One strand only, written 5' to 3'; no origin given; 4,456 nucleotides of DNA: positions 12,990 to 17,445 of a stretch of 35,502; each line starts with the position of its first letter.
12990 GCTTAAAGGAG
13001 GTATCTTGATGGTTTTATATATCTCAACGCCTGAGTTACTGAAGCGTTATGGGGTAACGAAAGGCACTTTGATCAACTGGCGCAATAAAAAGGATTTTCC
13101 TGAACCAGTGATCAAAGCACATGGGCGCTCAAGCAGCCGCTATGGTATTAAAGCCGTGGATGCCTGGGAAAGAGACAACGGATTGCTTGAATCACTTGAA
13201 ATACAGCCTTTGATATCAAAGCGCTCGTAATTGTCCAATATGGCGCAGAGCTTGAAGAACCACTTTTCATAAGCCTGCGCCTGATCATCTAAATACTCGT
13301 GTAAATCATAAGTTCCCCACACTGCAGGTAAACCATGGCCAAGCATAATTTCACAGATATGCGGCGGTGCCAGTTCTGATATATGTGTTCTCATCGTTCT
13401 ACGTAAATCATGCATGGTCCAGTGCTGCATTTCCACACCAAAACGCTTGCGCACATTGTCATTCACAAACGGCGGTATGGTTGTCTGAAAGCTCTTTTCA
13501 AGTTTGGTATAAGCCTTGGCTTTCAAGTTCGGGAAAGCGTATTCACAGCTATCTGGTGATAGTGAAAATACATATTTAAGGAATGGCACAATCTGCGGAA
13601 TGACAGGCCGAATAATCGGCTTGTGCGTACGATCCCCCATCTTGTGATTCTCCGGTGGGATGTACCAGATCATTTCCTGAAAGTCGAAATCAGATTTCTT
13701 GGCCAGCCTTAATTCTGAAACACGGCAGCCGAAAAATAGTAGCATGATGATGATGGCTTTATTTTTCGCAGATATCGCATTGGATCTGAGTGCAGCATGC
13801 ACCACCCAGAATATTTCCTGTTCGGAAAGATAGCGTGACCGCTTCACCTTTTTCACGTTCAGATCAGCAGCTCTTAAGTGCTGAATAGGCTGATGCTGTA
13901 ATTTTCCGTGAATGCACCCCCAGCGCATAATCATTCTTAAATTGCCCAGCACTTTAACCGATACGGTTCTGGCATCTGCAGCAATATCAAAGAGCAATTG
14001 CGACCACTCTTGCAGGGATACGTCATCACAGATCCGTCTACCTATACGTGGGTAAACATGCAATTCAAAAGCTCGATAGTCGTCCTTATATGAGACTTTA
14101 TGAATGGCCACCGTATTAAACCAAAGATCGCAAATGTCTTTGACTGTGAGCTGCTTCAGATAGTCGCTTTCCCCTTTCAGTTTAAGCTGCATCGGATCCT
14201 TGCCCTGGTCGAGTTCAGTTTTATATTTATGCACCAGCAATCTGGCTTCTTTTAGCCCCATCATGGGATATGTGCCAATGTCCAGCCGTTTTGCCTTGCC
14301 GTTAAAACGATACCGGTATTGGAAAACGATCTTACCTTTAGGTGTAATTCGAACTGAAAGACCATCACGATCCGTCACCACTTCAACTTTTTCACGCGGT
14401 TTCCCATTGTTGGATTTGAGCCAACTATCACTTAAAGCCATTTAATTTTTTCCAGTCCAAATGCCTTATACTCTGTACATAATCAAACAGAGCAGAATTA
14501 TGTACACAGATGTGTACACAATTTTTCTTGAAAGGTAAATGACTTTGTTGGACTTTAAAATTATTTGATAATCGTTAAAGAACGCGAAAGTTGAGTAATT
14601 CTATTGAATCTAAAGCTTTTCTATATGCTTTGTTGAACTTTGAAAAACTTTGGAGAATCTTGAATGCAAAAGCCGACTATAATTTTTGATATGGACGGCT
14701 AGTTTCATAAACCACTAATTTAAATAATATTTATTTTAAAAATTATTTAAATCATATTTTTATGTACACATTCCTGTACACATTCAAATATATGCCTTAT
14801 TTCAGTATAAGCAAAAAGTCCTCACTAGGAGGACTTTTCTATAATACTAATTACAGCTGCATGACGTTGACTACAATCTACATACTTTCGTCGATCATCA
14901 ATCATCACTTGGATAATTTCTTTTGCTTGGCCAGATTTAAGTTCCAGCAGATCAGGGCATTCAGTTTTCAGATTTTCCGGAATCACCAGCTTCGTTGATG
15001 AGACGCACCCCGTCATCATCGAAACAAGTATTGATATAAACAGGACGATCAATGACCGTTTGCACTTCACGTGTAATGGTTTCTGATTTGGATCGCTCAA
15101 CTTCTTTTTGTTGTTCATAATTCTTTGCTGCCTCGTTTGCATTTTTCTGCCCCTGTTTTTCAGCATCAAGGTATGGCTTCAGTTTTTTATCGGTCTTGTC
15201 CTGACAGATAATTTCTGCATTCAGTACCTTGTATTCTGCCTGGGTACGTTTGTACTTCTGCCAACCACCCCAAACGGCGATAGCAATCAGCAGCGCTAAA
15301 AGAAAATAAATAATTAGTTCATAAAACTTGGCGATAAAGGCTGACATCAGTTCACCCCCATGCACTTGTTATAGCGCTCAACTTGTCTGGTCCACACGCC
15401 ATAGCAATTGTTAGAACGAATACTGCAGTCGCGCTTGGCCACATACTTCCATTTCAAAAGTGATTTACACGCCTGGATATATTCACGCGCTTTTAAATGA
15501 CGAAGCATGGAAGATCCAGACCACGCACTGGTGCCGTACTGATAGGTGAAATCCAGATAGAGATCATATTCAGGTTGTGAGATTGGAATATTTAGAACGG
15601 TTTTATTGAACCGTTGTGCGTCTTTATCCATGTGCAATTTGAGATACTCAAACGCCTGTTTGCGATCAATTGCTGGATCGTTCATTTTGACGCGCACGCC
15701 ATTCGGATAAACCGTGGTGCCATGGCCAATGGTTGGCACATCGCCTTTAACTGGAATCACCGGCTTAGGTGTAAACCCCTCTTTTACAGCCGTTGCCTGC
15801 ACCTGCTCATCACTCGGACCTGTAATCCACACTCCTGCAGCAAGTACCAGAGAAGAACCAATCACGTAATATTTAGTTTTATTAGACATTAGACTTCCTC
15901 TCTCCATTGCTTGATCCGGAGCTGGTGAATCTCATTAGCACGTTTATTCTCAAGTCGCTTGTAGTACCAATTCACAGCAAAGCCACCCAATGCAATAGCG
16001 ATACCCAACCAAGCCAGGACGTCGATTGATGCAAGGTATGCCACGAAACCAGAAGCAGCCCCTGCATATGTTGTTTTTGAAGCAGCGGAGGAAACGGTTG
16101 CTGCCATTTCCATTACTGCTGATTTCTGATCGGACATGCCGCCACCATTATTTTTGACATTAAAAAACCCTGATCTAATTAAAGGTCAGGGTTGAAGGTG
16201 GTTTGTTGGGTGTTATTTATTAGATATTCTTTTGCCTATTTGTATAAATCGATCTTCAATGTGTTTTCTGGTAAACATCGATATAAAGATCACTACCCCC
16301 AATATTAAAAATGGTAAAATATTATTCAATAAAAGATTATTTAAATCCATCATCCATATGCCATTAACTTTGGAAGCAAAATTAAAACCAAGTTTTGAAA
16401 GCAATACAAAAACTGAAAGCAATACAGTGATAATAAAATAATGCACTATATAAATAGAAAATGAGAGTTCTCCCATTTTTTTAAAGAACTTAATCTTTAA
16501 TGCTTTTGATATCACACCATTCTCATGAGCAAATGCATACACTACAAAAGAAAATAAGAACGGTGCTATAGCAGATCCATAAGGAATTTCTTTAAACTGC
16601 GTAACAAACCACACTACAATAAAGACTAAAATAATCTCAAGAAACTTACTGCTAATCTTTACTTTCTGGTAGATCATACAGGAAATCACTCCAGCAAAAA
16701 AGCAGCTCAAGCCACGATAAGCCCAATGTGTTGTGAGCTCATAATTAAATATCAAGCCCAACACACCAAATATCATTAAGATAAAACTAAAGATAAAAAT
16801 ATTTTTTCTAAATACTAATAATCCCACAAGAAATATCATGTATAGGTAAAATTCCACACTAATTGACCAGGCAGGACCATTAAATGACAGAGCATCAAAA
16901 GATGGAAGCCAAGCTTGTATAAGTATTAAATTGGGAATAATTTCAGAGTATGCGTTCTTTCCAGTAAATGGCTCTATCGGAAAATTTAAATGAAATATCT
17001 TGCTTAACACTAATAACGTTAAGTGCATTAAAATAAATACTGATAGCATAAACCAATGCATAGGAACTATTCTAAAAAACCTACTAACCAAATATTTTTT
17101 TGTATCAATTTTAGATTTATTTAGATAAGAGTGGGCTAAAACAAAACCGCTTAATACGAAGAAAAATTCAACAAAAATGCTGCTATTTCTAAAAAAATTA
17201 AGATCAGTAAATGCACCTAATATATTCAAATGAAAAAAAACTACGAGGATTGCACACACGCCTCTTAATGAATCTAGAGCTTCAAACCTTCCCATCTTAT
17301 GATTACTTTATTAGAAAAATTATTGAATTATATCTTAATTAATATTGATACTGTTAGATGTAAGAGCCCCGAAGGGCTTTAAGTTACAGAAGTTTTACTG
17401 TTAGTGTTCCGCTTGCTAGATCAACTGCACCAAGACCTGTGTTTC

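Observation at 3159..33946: Six copies of a post-stop C/A-rich box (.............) coupled to variable terminator hairpins, always in the sense orientation of the local operon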

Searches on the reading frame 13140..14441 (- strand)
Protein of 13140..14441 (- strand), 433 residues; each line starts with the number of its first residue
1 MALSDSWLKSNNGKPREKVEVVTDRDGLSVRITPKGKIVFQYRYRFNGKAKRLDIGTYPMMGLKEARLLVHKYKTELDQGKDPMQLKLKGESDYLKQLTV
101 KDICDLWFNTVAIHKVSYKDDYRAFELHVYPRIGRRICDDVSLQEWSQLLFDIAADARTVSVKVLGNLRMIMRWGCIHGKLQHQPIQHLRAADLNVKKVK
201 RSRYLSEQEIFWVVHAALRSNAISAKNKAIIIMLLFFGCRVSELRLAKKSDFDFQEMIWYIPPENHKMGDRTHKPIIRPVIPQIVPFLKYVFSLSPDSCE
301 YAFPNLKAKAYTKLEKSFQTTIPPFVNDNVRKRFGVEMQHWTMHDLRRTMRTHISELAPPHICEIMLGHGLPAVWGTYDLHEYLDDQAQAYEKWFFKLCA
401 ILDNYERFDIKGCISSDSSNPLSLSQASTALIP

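Call 12: search_protein_families(library=phrogs, proteins=[window:13140-14441:-])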
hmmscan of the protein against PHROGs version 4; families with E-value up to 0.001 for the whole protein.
window:13140-14441:- (433 aa): 6 families
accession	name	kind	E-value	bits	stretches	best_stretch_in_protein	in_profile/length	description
phrog_1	-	integration and excision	1.1e-55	191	1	1-394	91-447/611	integrase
phrog_3423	-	unknown function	9.4e-33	114.4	1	1-142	6-149/157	-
phrog_17497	-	unknown function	6.1e-20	72.6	1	313-404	29-122/133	-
phrog_216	-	integration and excision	1.4e-12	48.3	1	169-371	23-214/301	integrase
phrog_4710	-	unknown function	2.2e-05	25.1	1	121-267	50-195/211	-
phrog_24775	-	unknown function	3.1e-05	25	1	338-395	25-83/101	-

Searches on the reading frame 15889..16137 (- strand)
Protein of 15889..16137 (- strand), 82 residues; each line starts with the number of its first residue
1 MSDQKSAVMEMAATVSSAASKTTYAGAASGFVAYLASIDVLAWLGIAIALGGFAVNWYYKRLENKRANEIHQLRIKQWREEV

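Call 13: search_protein_families(library=phrogs, proteins=[window:15889-16137:-])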
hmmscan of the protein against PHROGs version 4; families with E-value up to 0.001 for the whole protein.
window:15889-16137:- (82 aa): 2 families
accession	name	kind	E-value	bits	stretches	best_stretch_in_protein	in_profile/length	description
phrog_4237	-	lysis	3.4e-25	88.7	1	1-77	1-76/93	holin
phrog_20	-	lysis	6.7e-10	40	1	6-69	25-90/151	holin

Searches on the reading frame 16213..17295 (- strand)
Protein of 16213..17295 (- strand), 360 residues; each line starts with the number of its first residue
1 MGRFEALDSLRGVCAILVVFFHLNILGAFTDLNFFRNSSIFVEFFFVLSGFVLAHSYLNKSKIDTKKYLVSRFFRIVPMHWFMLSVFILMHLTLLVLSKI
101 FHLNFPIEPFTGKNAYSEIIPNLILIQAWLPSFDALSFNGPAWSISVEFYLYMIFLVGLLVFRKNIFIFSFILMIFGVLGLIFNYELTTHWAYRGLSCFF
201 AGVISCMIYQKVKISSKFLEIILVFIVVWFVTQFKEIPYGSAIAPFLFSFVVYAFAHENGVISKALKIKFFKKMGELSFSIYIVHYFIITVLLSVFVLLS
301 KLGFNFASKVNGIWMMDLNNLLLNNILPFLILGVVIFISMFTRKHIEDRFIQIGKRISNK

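Call 10: search_protein_families(library=phrogs, proteins=[window:16213-17295:-])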
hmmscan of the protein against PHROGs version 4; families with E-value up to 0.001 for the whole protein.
window:16213-17295:- (360 aa): 2 families
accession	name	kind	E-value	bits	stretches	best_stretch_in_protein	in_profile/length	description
phrog_3333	-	other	6.1e-42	144.9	1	1-360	3-364/372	O-acetyltransferase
phrog_6705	-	moron, auxiliary metabolic gene and host takeover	2e-05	24.1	1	7-294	12-307/647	O-antigen acetylase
